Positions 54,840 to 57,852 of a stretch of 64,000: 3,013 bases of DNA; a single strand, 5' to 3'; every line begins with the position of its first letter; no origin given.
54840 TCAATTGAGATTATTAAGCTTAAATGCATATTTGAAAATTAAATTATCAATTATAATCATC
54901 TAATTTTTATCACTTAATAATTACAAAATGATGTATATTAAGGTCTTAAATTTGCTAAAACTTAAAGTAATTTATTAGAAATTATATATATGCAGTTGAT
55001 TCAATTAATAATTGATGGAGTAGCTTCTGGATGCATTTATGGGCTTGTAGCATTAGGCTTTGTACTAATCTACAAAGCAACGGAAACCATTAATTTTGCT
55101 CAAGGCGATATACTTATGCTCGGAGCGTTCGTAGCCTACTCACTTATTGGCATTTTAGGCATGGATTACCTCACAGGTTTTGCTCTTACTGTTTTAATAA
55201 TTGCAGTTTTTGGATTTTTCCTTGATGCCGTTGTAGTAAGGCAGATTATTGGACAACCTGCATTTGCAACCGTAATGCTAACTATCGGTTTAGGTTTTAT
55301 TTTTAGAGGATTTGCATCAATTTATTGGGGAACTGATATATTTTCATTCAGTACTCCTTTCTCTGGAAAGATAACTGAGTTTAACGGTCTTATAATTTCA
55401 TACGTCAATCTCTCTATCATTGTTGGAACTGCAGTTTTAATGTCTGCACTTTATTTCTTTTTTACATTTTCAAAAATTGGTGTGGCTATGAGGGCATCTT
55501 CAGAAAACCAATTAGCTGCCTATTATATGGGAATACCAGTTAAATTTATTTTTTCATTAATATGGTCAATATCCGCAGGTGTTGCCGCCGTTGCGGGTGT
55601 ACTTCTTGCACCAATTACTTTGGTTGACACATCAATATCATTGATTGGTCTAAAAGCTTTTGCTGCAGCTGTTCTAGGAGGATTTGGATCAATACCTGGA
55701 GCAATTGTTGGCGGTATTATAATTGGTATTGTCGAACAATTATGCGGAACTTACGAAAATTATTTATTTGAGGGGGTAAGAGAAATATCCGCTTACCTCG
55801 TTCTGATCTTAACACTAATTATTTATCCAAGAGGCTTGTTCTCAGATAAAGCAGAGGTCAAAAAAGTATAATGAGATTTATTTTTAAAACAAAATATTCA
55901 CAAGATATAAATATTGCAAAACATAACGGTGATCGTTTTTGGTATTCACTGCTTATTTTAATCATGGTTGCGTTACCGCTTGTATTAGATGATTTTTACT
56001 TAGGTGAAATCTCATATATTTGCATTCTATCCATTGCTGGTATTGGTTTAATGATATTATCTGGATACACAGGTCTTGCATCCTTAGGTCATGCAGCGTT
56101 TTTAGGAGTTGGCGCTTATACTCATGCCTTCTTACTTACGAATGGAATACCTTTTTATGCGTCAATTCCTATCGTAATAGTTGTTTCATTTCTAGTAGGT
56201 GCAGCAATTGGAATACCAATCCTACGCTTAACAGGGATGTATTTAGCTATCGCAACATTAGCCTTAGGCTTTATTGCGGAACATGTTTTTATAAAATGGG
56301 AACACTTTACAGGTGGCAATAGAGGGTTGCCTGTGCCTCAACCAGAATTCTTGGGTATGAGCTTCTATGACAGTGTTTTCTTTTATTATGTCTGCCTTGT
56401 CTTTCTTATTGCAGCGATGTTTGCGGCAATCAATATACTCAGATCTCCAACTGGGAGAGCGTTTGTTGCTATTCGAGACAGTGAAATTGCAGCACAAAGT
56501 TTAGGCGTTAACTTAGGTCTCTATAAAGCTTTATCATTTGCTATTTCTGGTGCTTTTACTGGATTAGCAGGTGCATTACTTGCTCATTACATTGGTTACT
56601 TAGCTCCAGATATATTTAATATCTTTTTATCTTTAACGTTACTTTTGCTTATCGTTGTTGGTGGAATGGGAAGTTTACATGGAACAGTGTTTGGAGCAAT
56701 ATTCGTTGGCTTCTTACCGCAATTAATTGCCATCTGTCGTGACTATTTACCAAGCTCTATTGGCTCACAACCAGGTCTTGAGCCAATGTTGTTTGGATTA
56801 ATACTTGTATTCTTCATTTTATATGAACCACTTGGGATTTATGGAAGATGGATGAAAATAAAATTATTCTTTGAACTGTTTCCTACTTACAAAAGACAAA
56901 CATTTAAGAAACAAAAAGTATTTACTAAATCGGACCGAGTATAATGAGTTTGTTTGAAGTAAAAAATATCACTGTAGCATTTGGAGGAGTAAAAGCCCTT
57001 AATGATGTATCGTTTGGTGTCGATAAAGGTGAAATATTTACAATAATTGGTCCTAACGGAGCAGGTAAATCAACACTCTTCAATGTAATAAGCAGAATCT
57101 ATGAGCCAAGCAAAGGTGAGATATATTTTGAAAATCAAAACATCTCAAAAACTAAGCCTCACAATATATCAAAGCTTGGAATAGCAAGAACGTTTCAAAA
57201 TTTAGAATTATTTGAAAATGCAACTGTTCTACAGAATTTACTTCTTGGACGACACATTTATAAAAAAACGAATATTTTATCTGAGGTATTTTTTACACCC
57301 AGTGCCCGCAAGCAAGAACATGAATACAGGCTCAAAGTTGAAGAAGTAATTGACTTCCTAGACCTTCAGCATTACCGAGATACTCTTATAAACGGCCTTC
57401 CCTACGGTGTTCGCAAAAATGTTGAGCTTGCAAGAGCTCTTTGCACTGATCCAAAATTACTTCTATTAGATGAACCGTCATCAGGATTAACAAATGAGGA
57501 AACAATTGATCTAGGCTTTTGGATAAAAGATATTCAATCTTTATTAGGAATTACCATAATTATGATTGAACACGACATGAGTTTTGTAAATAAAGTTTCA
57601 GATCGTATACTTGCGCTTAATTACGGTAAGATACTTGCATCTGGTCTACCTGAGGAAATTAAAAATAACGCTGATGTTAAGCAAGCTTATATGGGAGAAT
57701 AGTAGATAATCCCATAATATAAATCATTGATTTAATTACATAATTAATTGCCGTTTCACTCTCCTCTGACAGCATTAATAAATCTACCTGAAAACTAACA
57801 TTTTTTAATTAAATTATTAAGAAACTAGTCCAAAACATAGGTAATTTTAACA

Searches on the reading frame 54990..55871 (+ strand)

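Call 76: search_protein_families(library=ncbifam, proteins=[window:54990-55871:+], max_evalue=0.00001)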
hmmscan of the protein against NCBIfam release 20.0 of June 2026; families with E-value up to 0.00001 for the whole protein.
window:54990-55871:+ (293 aa): 3 families
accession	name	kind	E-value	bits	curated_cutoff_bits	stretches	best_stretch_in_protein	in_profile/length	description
NF008011.0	PRK10740.1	equivalog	7.6e-35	121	379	1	3-293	8-308/308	high-affinity branched-chain amino acid ABC transporter permease LivH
TIGR03409.1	urea_trans_UrtB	equivalog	5.4e-30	105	250.3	1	6-287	3-289/291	urea ABC transporter permease subunit UrtB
TIGR03622.1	urea_t_UrtB_arc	equivalog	6.8e-19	68.2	374.25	1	14-283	11-276/284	urea ABC transporter, permease protein UrtB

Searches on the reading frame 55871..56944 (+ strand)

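Call 76: search_protein_families(library=ncbifam, proteins=[window:55871-56944:+], max_evalue=0.00001)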
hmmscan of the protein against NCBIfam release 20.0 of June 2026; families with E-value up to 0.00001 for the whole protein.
window:55871-56944:+ (357 aa): 6 families
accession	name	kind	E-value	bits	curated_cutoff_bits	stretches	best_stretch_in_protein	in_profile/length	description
NF008450.0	PRK11301.1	subfamily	1.4e-43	149.9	366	2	169-323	262-405/418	high-affinity branched-chain amino acid ABC transporter permease LivM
TIGR03408.1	urea_trans_UrtC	equivalog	6.9e-33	114.7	296.2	1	97-286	90-283/313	urea ABC transporter permease subunit UrtC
TIGR03727.1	urea_t_UrtC_arc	equivalog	7.5e-25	87.6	575.55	1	21-324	26-338/369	urea ABC transporter, permease protein UrtC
TIGR03409.1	urea_trans_UrtB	equivalog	1.1e-16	61.4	250.3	1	47-291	8-262/291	urea ABC transporter permease subunit UrtB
TIGR03622.1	urea_t_UrtB_arc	equivalog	3.8e-09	36.3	374.25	1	50-282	11-244/284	urea ABC transporter, permease protein UrtB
NF008011.0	PRK10740.1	equivalog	3.1e-06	27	379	1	175-326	161-302/308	high-affinity branched-chain amino acid ABC transporter permease LivH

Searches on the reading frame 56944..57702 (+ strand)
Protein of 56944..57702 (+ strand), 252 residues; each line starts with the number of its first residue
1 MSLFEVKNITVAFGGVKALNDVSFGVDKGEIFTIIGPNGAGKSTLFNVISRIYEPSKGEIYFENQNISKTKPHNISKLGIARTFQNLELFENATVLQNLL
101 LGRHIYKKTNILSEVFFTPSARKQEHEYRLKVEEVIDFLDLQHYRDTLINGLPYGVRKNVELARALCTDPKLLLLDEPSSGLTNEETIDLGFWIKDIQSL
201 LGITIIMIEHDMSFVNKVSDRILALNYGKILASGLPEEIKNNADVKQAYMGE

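Call 76: search_protein_families(library=ncbifam, proteins=[window:56944-57702:+], max_evalue=0.00001)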
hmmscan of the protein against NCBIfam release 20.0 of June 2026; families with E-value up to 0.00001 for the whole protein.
window:56944-57702:+ (252 aa): 187 families (the best 25 are shown)
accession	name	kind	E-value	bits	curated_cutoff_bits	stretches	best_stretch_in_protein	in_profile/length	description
NF008449.1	PRK11300.1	equivalog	1.6e-73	247.1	362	1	2-252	4-254/255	high-affinity branched-chain amino acid ABC transporter ATP-binding protein LivG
TIGR03411.1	urea_trans_UrtD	equivalog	1e-60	205.4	304.1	1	4-252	3-242/242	urea ABC transporter ATP-binding protein UrtD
TIGR02315.1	ABC_phnC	equivalog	4e-44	150.9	266.1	1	4-247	2-240/243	phosphonate ABC transporter ATP-binding protein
NF007253.0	PRK09700.1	equivalog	7e-43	147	772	1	3-244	5-237/510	D-allose ABC transporter ATP-binding protein AlsA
TIGR03265.1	PhnT2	equivalog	2.7e-41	142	457.7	1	4-243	5-226/353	putative 2-aminoethylphosphonate ABC transporter ATP-binding protein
NF043075.1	MMSYN1_0197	equivalog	4.2e-41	141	550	1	3-244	2-225/341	spermidine/putrescine ABC transporter ATP-binding protein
NF010069.0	PRK13549.1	equivalog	1.7e-40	139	699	1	2-241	4-232/513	xylose ABC transporter ATP-binding protein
TIGR01186.1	proV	subfamily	2.3e-40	138.8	326.6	1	14-243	4-221/363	betaine/proline/choline family ABC transporter ATP-binding protein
TIGR00968.1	3a0106s01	subfamily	3.6e-40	138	342.75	1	5-242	2-221/237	sulfate ABC transporter ATP-binding protein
TIGR04406.1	LPS_export_lptB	equivalog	6.7e-40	136.9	240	1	5-252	3-235/239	LPS export ABC transporter ATP-binding protein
TIGR01188.1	drrA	subfamily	5.9e-38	130.9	312.45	1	13-246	3-218/302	daunorubicin resistance ABC transporter, ATP-binding protein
TIGR03864.1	PQQ_ABC_ATP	hypoth_equivalog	8.1e-38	130.2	302.25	1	5-249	3-232/236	ABC transporter, ATP-binding subunit, PQQ-dependent alcohol dehydrogenase system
NF047930.1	ABC_ATP_B6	equivalog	8.4e-38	130.2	670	1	4-242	3-226/510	putative B6 ABC transporter ATP-binding protein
TIGR03410.1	urea_trans_UrtE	equivalog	1e-37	129.9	285.8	1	5-246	2-225/230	urea ABC transporter ATP-binding subunit UrtE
NF040933.2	ABC_arch_GlcV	equivalog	4.9e-37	127.6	450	1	6-242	5-232/357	glucose ABC transporter ATP-binding protein GlcV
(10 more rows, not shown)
